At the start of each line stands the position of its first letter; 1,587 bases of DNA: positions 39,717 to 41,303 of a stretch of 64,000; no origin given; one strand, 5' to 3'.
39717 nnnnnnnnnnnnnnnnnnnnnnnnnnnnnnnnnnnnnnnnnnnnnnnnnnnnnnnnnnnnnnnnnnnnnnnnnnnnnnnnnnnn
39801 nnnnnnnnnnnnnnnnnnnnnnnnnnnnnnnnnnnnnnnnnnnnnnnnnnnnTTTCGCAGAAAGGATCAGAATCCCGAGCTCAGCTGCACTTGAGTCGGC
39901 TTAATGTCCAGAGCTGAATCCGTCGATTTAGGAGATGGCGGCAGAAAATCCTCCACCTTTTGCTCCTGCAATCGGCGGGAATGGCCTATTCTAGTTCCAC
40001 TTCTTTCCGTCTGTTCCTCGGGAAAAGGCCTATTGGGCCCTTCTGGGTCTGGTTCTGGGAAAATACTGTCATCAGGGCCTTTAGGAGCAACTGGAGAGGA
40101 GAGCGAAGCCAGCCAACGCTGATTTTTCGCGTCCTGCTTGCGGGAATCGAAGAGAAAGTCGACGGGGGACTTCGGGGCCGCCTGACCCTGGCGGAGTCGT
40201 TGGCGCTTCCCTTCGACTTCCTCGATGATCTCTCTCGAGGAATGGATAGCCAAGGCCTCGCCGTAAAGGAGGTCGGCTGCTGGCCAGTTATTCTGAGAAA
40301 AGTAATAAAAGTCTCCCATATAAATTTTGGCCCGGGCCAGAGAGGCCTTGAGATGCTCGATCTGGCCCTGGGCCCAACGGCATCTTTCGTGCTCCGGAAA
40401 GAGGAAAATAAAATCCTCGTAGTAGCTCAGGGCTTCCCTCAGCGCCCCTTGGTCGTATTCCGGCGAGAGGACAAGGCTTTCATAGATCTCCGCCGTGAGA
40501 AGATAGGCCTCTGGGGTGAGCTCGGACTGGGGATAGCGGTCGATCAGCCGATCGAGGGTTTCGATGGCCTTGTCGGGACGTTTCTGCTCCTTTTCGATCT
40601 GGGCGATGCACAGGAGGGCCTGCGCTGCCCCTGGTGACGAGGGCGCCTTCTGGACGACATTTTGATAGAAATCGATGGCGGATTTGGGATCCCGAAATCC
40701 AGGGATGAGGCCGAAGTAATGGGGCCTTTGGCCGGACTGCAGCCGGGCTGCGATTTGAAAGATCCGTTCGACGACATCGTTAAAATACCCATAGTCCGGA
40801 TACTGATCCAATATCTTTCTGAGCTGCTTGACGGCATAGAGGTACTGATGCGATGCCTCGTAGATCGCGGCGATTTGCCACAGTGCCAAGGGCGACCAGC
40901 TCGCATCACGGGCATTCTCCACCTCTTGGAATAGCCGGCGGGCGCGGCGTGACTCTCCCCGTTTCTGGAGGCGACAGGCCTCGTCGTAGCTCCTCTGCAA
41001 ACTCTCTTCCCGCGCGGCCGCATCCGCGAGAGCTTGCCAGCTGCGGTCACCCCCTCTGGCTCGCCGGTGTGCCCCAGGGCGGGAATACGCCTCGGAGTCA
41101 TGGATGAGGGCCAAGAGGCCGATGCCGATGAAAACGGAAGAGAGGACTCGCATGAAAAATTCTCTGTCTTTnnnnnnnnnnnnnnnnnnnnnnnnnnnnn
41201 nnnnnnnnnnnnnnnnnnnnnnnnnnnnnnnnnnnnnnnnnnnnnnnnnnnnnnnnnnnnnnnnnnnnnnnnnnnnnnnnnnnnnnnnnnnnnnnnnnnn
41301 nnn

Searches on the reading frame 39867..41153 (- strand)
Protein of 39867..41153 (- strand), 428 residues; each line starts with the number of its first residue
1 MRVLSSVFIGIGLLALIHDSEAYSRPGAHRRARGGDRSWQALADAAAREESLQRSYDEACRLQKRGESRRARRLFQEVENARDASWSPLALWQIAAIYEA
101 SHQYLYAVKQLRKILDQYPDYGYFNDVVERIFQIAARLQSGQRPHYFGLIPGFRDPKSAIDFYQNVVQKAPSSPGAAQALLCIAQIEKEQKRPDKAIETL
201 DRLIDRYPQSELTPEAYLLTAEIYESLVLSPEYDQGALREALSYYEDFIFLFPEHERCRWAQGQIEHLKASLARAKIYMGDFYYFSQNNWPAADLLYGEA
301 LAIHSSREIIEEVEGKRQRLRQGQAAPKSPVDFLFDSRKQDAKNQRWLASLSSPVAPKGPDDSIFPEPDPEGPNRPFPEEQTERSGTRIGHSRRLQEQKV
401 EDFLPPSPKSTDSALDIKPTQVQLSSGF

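Call 44: search_protein_families(library=pfam, proteins=[window:39867-41153:-], max_evalue=0.0001)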
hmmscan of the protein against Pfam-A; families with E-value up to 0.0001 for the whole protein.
window:39867-41153:- (428 aa): 8 families
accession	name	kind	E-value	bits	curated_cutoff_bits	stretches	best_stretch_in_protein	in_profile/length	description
PF13174.12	TPR_6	-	1.4e-11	44.7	26.3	1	179-210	2-33/33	Tetratricopeptide repeat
PF13525.12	YfiO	-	4.2e-11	43.4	25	1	157-292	22-159/203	Outer membrane lipoprotein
PF13428.12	TPR_14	-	6e-09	36.2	23.5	0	178-217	2-38/44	Tetratricopeptide repeat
PF14559.12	TPR_19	-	3e-08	34.3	25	1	155-210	6-59/68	Tetratricopeptide repeat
PF07719.23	TPR_2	-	3.6e-08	33.3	27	0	177-209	1-33/34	Tetratricopeptide repeat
PF13432.12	TPR_16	-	1.6e-06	28.8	32.7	0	154-210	11-64/65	Tetratricopeptide repeat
PF20308.4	TPR-S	-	1.9e-06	28.8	27.6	1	157-246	3-83/102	Tetratricopeptide Repeats-Sensor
PF13424.12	TPR_12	-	5.1e-05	23.8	30.1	0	176-246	2-69/77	Tetratricopeptide repeat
